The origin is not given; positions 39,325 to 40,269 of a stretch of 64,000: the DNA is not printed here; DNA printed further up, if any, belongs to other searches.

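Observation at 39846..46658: Three copies or fragments of a pRiA4b-ORF3-like gene partition the locus into cassettes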

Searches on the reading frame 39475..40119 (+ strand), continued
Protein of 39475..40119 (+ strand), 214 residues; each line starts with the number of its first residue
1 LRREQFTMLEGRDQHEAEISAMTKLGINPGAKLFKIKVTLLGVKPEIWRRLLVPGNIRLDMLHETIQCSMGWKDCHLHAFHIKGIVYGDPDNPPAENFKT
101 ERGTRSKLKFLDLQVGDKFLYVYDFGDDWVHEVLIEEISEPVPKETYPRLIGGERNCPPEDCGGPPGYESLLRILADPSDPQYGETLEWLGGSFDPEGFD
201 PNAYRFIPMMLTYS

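Call 29: find_encoding_contigs(protein=P0001, flank=10000, max_places=10)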
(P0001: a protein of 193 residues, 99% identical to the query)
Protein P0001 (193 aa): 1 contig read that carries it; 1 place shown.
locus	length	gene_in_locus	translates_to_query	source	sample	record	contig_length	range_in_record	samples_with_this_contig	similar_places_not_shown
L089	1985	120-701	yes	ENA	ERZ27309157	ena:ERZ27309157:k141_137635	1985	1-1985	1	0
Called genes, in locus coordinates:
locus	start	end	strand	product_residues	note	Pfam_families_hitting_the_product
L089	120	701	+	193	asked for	PF07929:PRiA4_ORF3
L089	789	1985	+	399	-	?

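Call 56: search_protein_families(library=pfam, proteins=[L003:1503-2381:+, L004:1932-2804:+, L008:1445-1990:+, L003:2969-3355:-], max_evalue=1)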
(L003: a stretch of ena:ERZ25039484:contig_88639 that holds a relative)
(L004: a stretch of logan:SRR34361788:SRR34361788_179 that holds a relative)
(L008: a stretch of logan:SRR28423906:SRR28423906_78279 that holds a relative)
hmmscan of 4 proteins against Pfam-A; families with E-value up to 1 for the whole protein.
L003:1503-2381:+ (292 aa): 0 families

L004:1932-2804:+ (290 aa): 1 family
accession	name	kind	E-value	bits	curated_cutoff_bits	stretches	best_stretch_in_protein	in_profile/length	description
PF18537.6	CODH_A_N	-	0.08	13.4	32.2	1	10-44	15-49/83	Carbon monoxide dehydrogenase subunit alpha N-terminal domain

L008:1445-1990:+ (181 aa): 1 family
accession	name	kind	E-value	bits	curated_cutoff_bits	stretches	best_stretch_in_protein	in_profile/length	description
PF09753.14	Use1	-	0.029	14.4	38.3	1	98-157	49-118/243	Membrane fusion protein Use1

L003:2969-3355:- (128 aa): 0 families

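Call 60: search_protein_families(library=pfam, alignment_id=A5, max_evalue=0.0001)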
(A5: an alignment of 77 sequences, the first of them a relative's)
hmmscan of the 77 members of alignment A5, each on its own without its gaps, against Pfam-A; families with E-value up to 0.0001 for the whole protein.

A. member 1, L003:1503-2381:+ (292 aa): 0 families

B. families by the number of members that match (of 77 scanned): 54 families (the first 25 are shown)
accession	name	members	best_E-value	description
PF03050.20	DDE_Tnp_IS66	9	9.4e-106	Transposase IS66 family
PF00160.26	Pro_isomerase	4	5.5e-42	Cyclophilin type peptidyl-prolyl cis-trans isomerase/CLD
PF04794.17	YdjC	3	2.3e-67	YdjC-like protein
PF00271.37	Helicase_C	2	2.5e-19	Helicase conserved C-terminal domain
PF00012.26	HSP70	1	7.3e-243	Hsp70 protein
PF04349.18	MdoG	1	6e-172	Periplasmic glucan biosynthesis protein, MdoG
PF22558.3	REase-ARP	1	3.1e-66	Restriction Endonuclease associating with ARP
PF00176.29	SNF2-rel_dom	1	6.6e-59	SNF2-related domain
PF00069.31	Pkinase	1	9.5e-53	Protein kinase domain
PF00015.26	MCPsignal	1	4.6e-42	Methyl-accepting chemotaxis protein (MCP) signalling domain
PF02146.23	SIR2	1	6.6e-42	Sir2 family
PF00593.30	TonB_dep_Rec_b-barrel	1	2.8e-41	TonB dependent receptor-like, beta-barrel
PF07714.23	PK_Tyr_Ser-Thr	1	1.9e-40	Protein tyrosine and serine/threonine kinase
PF08843.17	AbiEii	1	7.5e-39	Nucleotidyl transferase AbiEii toxin, Type IV TA system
PF00005.33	ABC_tran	1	7.2e-36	ABC transporter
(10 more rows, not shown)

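Call 62: search_protein_families(library=pfam, alignment_id=A6, max_evalue=0.0001)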
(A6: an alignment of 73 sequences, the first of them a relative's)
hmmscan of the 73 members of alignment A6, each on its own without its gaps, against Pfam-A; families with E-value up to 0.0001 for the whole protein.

A. member 1, L003:2969-3355:- (128 aa): 0 families

B. families by the number of members that match (of 73 scanned): 95 families (the first 25 are shown)
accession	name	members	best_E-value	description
PF00254.34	FKBP_C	5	7.6e-33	FKBP-type peptidyl-prolyl cis-trans isomerase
PF01346.23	FKBP_N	5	6.7e-18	Domain amino terminal to FKBP-type peptidyl-prolyl isomerase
PF01288.25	HPPK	3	1.2e-25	7,8-dihydro-6-hydroxymethylpterin-pyrophosphokinase (HPPK)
PF07804.18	HipA_C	2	1.3e-40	HipA-like C-terminal domain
PF07366.18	SnoaL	2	4.6e-27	SnoaL-like polyketide cyclase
PF12680.13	SnoaL_2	2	4.6e-16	SnoaL-like domain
PF13657.11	Couple_hipA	2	2.3e-08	HipA N-terminal domain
PF00464.25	SHMT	1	6.4e-176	Serine hydroxymethyltransferase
PF09505.15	Dimeth_Pyl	1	1e-150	Dimethylamine methyltransferase (Dimeth_PyL)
PF03190.21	Thioredox_DsbH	1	1.8e-74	Protein of unknown function, DUF255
PF07929.16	PRiA4_ORF3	1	1.4e-63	Plasmid pRiA4b ORF-3-like protein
PF13573.12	SprB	1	2.7e-56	SprB repeat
PF03972.19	MmgE_PrpD_N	1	6.2e-56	MmgE/PrpD N-terminal domain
PF01370.27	Epimerase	1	1.4e-49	NAD dependent epimerase/dehydratase family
PF17278.7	DUF5343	1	2.2e-45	Family of unknown function (DUF5343)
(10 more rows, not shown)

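Call 76: search_dna_similar(query=window:39538-40119:+, collection=plasmids, mode=protein, max_rows=15)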
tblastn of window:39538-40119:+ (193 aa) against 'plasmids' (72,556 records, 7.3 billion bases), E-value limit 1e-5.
Records with a match: 2843; places in all: 3220; records where one place covers at least 80% of the query: 676.
Best place of each record, by identity: <60% 2843.
By first word of the organism name: Klebsiella 892; Escherichia 554; Salmonella 169; Xanthomonas 164; Enterobacter 112; Sinorhizobium 91; Pseudosulfitobacter 72; Rhizobium 69; Citrobacter 66; Serratia 55; and 109 more.
By predicted mobility (MOB-suite, as given by PLSDB): conjugative 1925; non-mobilizable 535; mobilizable 383.
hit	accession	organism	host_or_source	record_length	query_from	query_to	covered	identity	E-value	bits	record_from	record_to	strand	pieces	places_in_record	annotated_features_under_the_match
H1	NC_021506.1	Pseudomonas resinovorans NBRC 106553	-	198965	1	182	94%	41.8%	6e-37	142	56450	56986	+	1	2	plasmid pRiA4b ORF-3 family protein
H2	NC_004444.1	Pseudomonas resinovorans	-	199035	1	182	94%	41.8%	6e-37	142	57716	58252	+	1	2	plasmid pRiA4b ORF-3 family protein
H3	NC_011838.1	Pseudomonas putida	-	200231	1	182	94%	41.8%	6e-37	142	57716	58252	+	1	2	plasmid pRiA4b ORF-3 family protein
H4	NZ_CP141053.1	Paracoccus denitrificans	-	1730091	3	179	92%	42.5%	8e-35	136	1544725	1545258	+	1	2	none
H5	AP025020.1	Calothrix sp. PCC 7716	-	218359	11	179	88%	44.4%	2e-39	149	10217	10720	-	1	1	plasmid pRiA4b ORF-3 family protein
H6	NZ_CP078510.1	Stutzerimonas stutzeri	mixed culture,marine sludge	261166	1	179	93%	41.8%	6e-36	139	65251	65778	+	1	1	plasmid pRiA4b ORF-3 family protein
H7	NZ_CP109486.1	Streptomyces sp. NBC_01445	-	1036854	8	179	89%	43.2%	2e-38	146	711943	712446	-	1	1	record has no annotation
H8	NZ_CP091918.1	Nostoc sp. UHCC 0870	cell culture,Brackish water, ...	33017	8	181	88%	43.5%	7e-30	155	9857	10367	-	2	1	plasmid pRiA4b ORF-3 family protein (x2) | recombinase family protein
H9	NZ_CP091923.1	Nostoc sp. UHCC 0870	cell culture,Brackish water, ...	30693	12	181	88%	43.5%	2e-41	155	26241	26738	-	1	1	plasmid pRiA4b ORF-3 family protein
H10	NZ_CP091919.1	Nostoc sp. UHCC 0870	cell culture,Brackish water, ...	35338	12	181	88%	43.5%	2e-41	155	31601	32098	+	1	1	plasmid pRiA4b ORF-3 family protein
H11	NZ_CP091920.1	Nostoc sp. UHCC 0870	cell culture,Brackish water, ...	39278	12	181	88%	43.5%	2e-41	155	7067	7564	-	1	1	plasmid pRiA4b ORF-3 family protein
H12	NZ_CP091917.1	Nostoc sp. UHCC 0870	cell culture,Brackish water, ...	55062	12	181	88%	43.5%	2e-41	155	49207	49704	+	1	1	plasmid pRiA4b ORF-3 family protein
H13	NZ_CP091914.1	Nostoc sp. UHCC 0870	cell culture,Brackish water, ...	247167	12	181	88%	43.5%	2e-41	155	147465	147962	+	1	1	plasmid pRiA4b ORF-3 family protein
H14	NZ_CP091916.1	Nostoc sp. UHCC 0870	cell culture,Brackish water, ...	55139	12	181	88%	43.5%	4e-41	154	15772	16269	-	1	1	plasmid pRiA4b ORF-3 family protein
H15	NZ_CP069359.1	Microvirga sp. VF16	Vachellia farnesiana,Cell culture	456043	13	179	87%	44.3%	6e-36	139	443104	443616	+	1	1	plasmid pRiA4b ORF-3 family protein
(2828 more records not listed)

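Call 77: search_dna_similar(query=window:39538-40119:+, collection=phages, mode=protein, max_rows=10)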
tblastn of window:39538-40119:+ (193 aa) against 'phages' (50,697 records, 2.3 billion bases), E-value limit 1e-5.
Records with a match: 4; places in all: 4; records where one place covers at least 80% of the query: 4.
Best place of each record, by identity: <60% 4.
By first word of the organism name: Pseudomonas 1; Mycobacterium 1; Proteobacteria 1; Bacteriophage 1.
By host as written in the record: Pseudomonas aeruginosa F002 1; Mycobacterium smegmatis mc2 155 1; Silvanigrella aquatica Nonnen-W8red 1; - 1.
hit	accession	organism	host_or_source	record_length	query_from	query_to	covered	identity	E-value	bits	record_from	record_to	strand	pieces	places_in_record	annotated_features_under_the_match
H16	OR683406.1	Pseudomonas phage Marin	Pseudomonas aeruginosa F002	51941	1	179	93%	41.8%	2e-36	139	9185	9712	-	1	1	hypothetical protein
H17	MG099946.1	Mycobacterium phage LouisV14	Mycobacterium smegmatis mc2 155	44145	10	183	90%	33.3%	1e-22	100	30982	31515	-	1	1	resolvase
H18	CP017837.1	Proteobacteria phage MWH-Nonnen-W8red 2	Silvanigrella aquatica Nonnen-W8red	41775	11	180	88%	32.4%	6e-19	89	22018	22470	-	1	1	record has no annotation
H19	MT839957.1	Bacteriophage sp.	human fecal samples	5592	12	172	83%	29.6%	2e-13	73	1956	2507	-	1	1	record has no annotation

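Call 78: search_protein_families(library=padloc, proteins=[window:39538-40119:+, L003:1503-2381:+], max_evalue=0.001)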
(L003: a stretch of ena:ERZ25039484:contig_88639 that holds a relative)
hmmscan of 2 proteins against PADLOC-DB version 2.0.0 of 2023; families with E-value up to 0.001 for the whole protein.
window:39538-40119:+ (193 aa): 0 families

L003:1503-2381:+ (292 aa): 0 families

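Call 79: search_protein_families(library=phrogs, proteins=[window:39538-40119:+, L003:1503-2381:+], max_evalue=0.001)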
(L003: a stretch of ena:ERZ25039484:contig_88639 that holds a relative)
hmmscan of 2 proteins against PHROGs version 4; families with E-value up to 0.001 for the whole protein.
window:39538-40119:+ (193 aa): 0 families

L003:1503-2381:+ (292 aa): 0 families
